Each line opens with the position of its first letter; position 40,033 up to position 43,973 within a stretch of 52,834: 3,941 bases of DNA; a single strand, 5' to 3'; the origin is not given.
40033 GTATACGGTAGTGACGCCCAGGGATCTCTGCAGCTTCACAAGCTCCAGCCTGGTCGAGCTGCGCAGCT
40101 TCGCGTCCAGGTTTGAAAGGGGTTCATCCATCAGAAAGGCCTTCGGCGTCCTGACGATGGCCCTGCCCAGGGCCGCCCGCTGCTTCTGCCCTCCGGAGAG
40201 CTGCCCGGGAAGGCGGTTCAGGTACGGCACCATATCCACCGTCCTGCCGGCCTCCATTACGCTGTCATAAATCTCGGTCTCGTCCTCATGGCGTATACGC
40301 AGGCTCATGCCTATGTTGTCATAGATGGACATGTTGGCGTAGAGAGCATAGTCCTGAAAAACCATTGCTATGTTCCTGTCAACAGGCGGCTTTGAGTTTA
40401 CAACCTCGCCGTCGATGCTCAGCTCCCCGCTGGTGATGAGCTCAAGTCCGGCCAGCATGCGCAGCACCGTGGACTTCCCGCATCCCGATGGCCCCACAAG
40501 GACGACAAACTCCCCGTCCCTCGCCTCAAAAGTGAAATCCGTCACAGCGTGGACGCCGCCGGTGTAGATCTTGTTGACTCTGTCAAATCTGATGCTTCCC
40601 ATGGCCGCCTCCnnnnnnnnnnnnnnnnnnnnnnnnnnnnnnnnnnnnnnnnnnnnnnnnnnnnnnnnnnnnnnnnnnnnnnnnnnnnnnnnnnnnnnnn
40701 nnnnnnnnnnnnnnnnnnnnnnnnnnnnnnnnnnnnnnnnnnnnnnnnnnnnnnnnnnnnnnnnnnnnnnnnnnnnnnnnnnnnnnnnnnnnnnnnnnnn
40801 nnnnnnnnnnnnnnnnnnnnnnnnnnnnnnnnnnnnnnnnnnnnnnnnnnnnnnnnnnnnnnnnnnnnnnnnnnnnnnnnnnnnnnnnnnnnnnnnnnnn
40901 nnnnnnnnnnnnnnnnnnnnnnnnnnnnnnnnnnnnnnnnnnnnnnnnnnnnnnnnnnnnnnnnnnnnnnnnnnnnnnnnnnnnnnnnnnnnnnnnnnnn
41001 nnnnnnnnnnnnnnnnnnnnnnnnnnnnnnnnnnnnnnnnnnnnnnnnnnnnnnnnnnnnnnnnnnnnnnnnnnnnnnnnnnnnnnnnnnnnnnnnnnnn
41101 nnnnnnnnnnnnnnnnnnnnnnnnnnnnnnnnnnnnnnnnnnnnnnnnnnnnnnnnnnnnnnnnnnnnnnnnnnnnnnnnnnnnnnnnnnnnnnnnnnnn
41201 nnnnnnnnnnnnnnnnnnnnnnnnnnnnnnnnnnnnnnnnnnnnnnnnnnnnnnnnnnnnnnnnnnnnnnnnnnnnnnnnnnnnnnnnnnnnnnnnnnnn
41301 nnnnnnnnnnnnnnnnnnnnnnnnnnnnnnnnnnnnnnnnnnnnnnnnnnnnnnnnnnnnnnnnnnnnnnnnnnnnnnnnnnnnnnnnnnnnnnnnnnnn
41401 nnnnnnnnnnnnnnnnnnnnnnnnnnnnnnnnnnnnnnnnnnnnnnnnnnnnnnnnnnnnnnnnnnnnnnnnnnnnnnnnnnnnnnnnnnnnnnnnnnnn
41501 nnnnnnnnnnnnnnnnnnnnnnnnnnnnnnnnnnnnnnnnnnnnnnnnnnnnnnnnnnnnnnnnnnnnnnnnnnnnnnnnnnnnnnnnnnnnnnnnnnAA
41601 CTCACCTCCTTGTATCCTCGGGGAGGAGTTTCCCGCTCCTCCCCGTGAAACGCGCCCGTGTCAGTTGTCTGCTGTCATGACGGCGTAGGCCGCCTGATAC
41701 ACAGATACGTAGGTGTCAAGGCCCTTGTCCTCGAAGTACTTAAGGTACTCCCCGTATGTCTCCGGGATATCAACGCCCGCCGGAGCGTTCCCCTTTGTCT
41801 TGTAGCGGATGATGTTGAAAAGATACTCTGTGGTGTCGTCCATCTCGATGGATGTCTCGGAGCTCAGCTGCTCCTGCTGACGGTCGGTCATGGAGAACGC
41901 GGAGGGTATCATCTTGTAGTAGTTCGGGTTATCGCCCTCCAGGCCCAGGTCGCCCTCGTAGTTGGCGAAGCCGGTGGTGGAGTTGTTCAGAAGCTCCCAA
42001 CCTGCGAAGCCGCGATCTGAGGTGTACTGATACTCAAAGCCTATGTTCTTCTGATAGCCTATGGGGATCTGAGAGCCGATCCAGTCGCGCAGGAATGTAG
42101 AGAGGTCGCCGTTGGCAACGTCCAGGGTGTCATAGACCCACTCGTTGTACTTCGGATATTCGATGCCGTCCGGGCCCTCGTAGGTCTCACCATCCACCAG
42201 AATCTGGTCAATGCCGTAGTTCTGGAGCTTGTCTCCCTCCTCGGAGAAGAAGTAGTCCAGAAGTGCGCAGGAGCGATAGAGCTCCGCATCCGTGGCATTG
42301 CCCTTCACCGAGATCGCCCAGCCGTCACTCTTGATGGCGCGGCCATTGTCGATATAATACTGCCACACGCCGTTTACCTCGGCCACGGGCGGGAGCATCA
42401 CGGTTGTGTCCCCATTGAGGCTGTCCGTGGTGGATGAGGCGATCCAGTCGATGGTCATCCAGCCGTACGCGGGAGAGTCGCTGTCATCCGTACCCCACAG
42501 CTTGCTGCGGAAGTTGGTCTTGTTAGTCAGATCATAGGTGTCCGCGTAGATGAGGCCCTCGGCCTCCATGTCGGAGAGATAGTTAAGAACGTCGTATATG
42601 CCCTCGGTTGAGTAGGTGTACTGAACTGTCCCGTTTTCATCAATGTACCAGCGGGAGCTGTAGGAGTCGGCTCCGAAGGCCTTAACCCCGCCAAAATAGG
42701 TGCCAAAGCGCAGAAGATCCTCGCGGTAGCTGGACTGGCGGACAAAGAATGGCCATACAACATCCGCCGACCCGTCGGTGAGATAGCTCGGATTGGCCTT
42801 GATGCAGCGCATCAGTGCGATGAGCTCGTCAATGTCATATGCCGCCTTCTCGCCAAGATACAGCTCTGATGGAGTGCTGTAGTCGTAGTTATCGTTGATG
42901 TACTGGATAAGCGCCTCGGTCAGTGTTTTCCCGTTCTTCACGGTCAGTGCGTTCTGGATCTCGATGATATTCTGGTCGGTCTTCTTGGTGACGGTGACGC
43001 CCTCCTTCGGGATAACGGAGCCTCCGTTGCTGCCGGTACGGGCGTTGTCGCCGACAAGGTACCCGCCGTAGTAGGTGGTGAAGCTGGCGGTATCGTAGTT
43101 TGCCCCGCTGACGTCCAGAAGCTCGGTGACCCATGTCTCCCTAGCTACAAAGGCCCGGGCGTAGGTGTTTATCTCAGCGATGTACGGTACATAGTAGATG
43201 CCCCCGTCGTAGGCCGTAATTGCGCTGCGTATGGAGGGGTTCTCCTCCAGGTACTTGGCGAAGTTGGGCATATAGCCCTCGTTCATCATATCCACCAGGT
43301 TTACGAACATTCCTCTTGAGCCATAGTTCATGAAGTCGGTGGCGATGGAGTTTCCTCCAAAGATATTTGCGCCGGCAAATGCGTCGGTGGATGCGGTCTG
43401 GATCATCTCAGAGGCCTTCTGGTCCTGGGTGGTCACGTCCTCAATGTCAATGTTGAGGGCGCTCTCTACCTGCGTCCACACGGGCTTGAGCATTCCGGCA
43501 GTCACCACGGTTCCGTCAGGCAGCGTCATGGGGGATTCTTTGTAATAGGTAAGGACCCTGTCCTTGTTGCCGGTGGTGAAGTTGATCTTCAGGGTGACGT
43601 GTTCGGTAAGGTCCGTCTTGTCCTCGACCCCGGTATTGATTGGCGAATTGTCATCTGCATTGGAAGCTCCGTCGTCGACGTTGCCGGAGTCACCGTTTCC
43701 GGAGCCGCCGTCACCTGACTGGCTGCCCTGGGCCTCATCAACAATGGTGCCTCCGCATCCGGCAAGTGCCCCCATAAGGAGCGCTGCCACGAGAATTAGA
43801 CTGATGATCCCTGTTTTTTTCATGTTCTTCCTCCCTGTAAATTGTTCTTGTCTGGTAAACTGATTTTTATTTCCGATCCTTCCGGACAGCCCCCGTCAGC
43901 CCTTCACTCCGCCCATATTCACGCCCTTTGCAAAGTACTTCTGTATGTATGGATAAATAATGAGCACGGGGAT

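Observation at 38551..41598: Four small polytopic membrane proteins of unknown family bracket the only ABC ATPase gene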

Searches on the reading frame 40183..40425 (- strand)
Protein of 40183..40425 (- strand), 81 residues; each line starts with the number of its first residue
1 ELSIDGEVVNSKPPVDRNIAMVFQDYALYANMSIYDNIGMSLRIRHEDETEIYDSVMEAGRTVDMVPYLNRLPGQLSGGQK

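Call 89: search_solved_structures(query=window:40183-40425:-, max_evalue=0.00001, show_alignments=5)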
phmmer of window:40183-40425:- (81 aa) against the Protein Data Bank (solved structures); distinct sequences matched with E-value up to 0.00001: 35.
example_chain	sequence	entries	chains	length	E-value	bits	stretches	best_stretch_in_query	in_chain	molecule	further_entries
6yir_A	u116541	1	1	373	4.1e-17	65.3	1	3-81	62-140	Oligosaccharides import ATP-binding protein MsmX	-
7cae_C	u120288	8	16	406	1.5e-16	63.5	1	1-81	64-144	ABC transporter, ATP-binding protein SugC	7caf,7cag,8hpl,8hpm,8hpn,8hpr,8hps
7cad_C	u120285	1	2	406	1.5e-16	63.5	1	1-81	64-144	ABC transporter, ATP-binding protein SugC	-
7x0q_A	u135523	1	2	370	4.6e-16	62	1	1-81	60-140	ABC transporter related protein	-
8ja7_C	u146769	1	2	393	1.5e-15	60.3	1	1-81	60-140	Trehalose import ATP-binding protein SugC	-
4tqu_S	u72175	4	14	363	3.4e-15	59.2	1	2-81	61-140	AlgS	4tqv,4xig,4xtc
1g29_1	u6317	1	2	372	4.8e-15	58.7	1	11-81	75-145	MALTOSE TRANSPORT PROTEIN MALK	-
2d62_A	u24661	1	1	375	2.9e-14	56.2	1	12-81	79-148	multiple sugar-binding transport ATP-binding protein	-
2it1_A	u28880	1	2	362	9.9e-14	54.5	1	5-80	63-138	362aa long hypothetical maltose/maltodextrin transport ATP-binding protein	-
1v43_A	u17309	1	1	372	2.2e-13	53.4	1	10-81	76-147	sugar-binding transport ATP-binding protein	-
1vci_A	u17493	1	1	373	2.2e-13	53.4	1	10-81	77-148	sugar-binding transport ATP-binding protein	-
1z47_A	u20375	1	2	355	2.7e-13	53.2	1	4-80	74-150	putative ABC-transporter ATP-binding protein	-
2yyz_A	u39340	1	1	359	3.6e-13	52.8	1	2-80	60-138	Sugar ABC transporter, ATP-binding protein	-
8y5g_D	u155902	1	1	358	1.5e-11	47.6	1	3-80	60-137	Spermidine/putrescine import ATP-binding protein PotA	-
8y5g_A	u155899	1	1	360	1.5e-11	47.6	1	3-80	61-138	Spermidine/putrescine import ATP-binding protein PotA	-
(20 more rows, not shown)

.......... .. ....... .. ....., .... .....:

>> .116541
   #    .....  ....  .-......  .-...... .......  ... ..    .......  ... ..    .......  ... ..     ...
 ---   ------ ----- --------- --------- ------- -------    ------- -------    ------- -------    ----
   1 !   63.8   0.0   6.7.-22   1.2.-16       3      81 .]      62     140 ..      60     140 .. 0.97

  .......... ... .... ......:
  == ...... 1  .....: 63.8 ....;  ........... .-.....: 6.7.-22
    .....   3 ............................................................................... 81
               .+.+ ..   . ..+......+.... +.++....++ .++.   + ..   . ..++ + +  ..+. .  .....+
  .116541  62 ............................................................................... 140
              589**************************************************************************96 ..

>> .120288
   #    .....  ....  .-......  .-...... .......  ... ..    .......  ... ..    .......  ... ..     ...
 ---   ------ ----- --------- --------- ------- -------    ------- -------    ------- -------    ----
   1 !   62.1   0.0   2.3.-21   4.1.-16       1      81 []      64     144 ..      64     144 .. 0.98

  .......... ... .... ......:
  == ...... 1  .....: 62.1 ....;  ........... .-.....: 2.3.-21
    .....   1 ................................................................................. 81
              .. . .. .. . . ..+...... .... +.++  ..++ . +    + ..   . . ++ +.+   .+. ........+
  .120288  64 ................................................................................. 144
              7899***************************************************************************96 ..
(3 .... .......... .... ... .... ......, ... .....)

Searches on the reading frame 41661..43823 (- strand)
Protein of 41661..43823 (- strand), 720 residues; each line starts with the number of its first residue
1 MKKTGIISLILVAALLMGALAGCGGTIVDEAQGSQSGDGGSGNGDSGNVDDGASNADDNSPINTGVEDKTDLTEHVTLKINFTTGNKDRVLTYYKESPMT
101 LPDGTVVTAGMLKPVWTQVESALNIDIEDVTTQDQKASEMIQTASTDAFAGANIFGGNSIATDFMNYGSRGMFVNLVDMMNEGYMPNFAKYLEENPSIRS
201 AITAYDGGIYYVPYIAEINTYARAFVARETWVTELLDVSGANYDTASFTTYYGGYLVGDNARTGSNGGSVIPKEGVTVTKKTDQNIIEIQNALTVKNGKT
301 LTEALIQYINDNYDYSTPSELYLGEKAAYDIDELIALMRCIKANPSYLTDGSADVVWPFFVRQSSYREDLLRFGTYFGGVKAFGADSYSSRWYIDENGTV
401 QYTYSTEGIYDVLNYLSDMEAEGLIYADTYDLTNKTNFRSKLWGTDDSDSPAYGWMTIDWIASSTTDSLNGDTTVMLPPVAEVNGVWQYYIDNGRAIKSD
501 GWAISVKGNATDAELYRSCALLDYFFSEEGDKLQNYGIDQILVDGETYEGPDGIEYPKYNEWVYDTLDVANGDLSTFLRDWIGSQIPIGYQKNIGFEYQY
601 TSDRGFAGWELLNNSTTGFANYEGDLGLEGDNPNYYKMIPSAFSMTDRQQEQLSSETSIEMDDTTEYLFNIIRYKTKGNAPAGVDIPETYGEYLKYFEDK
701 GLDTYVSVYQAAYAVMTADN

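Call 3: search_protein_families(library=pfam, proteins=[window:41661-43823:-], max_evalue=1)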
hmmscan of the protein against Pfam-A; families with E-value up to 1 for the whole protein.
window:41661-43823:- (720 aa): 0 families

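Call 41: search_solved_structures(query=window:41661-43823:-, max_evalue=1)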
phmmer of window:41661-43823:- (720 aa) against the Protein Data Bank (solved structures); distinct sequences matched with E-value up to 1: 11.
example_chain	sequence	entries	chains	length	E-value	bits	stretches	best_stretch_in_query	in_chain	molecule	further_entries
1j1n_A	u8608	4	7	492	1.1e-28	102.8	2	326-615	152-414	AlgQ2 | Macromolecule-Binding Periplasmic Protein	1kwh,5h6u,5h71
1y3n_A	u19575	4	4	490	1.4e-28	102.6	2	326-611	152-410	AlgQ1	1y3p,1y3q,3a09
4tqu_Q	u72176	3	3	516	1.4e-28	102.6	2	326-615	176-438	AlgQ2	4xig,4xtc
3vlu_A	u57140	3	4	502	1.5e-28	102.4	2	326-611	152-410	AlgQ1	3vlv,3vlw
6jhx_A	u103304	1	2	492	3.5e-28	101.2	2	326-615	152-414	AlgQ2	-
5xs8_A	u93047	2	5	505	5.9e-14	54.2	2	113-235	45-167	Extracellular solute-binding protein family 1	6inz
5gx8_A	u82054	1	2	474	1e-13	53.4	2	114-235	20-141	Extracellular solute-binding protein family 1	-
5gub_A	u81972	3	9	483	1e-13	53.4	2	114-234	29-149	Extracellular solute-binding protein family 1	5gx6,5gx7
5g5z_A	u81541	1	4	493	5.5e-10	41.1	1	157-220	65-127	ABC TRANSPORTER, SUBSTRATE-BINDING PROTEIN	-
5g5y_A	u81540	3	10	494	5.5e-10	41.1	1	157-220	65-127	ABC TRANSPORTER, SUBSTRATE-BINDING PROTEIN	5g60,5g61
5g62_A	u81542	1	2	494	1e-09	40.2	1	157-220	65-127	ABC TRANSPORTER, SUBSTRATE-BINDING PROTEIN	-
